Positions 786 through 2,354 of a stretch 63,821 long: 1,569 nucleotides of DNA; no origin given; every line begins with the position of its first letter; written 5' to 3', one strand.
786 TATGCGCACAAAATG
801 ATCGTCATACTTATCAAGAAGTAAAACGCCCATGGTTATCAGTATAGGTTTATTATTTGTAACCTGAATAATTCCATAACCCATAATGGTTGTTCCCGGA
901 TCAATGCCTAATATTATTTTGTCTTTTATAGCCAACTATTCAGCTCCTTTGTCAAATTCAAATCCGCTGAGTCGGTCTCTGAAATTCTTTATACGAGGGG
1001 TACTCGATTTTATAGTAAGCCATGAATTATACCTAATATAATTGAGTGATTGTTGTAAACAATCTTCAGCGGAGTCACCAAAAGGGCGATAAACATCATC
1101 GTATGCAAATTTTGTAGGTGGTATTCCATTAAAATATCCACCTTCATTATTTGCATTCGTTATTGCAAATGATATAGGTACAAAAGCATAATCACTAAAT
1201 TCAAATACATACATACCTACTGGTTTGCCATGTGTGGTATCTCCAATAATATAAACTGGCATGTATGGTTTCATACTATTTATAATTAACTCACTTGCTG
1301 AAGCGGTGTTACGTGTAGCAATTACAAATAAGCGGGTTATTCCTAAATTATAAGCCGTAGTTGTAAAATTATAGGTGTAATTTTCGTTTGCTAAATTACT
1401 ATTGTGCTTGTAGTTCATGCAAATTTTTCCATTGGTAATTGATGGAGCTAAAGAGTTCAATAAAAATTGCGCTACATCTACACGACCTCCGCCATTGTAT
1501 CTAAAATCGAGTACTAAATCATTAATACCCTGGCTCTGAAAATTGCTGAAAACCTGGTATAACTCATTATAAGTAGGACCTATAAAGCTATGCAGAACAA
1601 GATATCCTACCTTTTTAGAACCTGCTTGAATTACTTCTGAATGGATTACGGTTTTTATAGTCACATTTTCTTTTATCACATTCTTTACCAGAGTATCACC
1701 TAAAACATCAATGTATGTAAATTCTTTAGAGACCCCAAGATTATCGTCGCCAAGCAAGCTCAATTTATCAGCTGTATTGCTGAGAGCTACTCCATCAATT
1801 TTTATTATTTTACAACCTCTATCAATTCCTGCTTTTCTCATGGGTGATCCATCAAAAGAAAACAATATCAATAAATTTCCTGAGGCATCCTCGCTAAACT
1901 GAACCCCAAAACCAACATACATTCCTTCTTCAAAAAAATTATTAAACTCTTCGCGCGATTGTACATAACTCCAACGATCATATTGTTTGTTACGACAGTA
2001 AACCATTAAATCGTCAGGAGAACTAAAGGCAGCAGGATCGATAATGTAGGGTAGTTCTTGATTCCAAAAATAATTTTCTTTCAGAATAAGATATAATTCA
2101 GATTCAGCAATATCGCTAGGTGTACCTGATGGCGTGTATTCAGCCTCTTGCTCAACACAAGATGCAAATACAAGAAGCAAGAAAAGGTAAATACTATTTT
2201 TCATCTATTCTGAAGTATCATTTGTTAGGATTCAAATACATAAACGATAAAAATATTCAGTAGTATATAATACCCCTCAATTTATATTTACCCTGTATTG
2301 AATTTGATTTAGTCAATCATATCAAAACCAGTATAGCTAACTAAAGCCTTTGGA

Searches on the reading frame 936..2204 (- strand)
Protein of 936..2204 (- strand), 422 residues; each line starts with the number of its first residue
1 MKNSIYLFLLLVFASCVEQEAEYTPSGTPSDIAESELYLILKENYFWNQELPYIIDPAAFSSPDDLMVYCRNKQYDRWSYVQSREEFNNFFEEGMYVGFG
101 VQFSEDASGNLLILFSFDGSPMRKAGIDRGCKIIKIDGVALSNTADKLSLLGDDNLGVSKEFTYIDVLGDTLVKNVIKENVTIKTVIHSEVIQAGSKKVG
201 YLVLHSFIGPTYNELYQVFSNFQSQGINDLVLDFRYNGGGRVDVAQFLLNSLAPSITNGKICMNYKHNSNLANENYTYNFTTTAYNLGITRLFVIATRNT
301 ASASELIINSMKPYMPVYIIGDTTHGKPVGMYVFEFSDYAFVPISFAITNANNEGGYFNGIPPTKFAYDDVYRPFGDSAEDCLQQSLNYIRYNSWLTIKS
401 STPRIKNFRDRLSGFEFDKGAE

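Call 87: find_encoding_contigs(protein=window:936-2204:-, flank=10000, max_places=4)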
Protein window:936-2204:- (422 aa): 1 contig read that carries it; 1 place shown.
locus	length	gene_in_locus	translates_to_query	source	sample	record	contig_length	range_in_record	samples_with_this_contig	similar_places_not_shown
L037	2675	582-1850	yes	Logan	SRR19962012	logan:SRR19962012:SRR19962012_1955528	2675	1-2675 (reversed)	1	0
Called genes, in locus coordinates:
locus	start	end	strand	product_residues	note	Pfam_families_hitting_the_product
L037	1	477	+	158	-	?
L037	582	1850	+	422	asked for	PF18294:Pept_S41_N, PF03572:Peptidase_S41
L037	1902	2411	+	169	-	PF02075:RuvC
